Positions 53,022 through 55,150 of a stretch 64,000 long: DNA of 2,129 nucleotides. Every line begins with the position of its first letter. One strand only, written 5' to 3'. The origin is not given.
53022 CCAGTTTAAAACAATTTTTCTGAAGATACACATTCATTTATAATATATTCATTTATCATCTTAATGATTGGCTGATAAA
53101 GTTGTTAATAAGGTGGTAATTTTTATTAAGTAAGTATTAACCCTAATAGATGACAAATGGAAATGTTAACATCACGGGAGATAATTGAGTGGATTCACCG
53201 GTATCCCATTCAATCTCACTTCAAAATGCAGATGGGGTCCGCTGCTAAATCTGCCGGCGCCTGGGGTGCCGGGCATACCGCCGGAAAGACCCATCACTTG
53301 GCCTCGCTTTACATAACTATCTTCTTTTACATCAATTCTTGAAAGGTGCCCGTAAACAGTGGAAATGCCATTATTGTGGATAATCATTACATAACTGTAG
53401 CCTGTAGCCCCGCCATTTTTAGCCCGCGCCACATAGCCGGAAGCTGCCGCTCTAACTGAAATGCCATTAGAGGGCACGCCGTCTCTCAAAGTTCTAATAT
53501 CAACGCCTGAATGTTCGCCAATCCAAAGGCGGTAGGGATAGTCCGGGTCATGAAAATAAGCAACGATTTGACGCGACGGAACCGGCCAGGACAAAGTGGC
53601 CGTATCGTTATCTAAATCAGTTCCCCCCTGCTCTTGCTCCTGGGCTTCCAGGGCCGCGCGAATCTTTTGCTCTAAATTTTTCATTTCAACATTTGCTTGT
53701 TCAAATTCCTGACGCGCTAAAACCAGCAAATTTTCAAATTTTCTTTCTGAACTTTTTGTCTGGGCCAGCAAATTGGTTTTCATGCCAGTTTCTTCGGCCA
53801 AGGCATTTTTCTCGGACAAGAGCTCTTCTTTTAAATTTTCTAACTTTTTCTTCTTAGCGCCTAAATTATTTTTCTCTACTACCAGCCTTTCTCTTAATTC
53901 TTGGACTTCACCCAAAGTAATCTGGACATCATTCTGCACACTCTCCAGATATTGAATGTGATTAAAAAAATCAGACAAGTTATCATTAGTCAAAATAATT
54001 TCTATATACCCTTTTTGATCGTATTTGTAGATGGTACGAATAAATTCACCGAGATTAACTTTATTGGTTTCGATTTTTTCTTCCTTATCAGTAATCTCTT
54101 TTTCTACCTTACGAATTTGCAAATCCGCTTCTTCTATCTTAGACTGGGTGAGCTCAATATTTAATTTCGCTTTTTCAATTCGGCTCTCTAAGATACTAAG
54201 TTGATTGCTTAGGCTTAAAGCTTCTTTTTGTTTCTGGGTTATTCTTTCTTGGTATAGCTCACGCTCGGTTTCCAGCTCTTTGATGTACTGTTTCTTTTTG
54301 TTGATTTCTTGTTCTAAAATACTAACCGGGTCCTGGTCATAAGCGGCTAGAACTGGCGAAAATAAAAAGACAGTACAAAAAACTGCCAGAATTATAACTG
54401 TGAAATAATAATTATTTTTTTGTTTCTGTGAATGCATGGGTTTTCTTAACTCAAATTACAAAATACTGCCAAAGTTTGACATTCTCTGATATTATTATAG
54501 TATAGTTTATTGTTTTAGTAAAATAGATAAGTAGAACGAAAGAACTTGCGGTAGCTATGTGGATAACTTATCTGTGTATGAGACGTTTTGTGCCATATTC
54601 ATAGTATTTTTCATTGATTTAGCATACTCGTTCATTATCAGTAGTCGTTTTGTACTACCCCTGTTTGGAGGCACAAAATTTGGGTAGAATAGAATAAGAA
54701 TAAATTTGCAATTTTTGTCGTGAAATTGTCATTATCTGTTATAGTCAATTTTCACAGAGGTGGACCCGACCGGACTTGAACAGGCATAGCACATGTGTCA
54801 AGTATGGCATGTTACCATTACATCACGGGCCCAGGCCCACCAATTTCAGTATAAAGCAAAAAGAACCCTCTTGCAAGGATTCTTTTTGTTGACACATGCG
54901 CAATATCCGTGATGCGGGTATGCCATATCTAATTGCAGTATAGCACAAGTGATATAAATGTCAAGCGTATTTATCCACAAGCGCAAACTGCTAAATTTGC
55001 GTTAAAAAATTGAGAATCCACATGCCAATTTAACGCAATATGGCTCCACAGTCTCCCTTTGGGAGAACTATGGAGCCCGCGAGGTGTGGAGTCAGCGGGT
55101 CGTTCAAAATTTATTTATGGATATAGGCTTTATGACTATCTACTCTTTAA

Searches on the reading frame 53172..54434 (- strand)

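Call 55: search_protein_families(library=pfam, proteins=[window:53172-54434:-], max_evalue=0.00001)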
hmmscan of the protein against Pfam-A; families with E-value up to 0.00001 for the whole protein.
window:53172-54434:- (420 aa): 1 family
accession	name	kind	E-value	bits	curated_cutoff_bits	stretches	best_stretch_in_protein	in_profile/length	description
PF01551.29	Peptidase_M23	-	1.2e-21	77.2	28.7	1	307-415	2-96/96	Peptidase family M23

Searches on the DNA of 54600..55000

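Call 58: search_rna_families(source=window, start=54600, end=55000, threshold=evalue, max_evalue=1)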
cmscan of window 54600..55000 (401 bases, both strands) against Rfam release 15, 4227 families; matches with E-value up to 1: 2.
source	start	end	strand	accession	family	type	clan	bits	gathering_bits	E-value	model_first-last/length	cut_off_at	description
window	54761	54832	-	RF00005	tRNA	Gene; tRNA;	CL00001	34.8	29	9.7e-06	1-71/71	no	tRNA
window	54757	54888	-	RF02456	Diantho_3_UTR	Cis-reg;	-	17.1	100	0.057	1-205/205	no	Dianthovirus RNA2 3'UTR stem loops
